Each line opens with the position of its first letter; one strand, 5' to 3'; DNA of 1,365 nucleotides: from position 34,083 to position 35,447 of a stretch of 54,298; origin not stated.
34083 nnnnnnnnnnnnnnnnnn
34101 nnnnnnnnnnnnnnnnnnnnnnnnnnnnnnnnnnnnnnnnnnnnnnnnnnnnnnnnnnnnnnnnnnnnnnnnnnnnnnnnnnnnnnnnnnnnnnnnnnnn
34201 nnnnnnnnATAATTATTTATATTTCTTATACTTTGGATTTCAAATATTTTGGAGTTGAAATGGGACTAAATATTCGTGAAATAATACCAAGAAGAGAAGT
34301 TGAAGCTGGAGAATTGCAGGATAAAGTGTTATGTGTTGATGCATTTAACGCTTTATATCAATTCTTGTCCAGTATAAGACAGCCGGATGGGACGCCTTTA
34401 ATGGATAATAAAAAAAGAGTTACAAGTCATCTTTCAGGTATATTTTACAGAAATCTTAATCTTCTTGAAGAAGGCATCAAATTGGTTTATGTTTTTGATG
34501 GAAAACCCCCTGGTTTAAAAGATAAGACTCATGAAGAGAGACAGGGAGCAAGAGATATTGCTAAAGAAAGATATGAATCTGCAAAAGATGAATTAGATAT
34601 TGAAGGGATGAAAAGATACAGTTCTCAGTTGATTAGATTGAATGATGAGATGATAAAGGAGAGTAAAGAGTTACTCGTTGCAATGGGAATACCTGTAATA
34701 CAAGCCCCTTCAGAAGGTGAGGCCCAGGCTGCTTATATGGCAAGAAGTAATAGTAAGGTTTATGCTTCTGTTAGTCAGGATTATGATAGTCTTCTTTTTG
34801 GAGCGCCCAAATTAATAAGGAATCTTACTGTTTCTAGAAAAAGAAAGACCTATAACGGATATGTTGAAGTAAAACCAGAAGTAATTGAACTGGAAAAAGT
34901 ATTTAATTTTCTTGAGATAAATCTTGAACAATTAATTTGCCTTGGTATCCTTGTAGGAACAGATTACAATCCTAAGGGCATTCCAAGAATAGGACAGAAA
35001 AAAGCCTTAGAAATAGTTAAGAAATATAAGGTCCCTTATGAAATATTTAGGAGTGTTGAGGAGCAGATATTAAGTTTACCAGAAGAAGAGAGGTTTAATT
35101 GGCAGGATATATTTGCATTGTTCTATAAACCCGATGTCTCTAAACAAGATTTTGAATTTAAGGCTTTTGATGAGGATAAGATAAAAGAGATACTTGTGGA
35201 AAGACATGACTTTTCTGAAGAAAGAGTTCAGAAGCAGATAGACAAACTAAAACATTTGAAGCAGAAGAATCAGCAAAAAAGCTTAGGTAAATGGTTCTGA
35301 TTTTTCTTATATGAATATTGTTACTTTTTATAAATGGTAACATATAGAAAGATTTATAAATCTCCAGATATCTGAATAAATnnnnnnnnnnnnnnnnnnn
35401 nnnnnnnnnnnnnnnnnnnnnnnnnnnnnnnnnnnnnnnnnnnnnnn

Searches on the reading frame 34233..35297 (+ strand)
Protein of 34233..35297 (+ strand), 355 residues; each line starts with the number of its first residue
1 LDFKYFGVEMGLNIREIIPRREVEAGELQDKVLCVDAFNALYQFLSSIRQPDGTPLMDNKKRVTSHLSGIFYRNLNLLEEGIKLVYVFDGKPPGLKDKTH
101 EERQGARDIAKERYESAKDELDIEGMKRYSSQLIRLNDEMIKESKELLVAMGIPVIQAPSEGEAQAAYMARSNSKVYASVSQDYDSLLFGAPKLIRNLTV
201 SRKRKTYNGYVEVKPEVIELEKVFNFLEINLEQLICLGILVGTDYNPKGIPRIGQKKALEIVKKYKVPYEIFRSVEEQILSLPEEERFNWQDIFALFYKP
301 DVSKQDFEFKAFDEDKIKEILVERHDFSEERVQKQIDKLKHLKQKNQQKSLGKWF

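Call 51: search_protein_families(library=pfam, proteins=[window:34233-35297:+], max_evalue=0.00001)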
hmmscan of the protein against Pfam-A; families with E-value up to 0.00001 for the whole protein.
window:34233-35297:+ (355 aa): 2 families
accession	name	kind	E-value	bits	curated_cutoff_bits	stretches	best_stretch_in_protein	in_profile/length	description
PF00867.23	XPG_I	-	5.8e-26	91.2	24.9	1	152-244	1-89/89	XPG I-region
PF00752.23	XPG_N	-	8.6e-16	58.7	22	1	21-108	17-99/101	XPG N-terminal domain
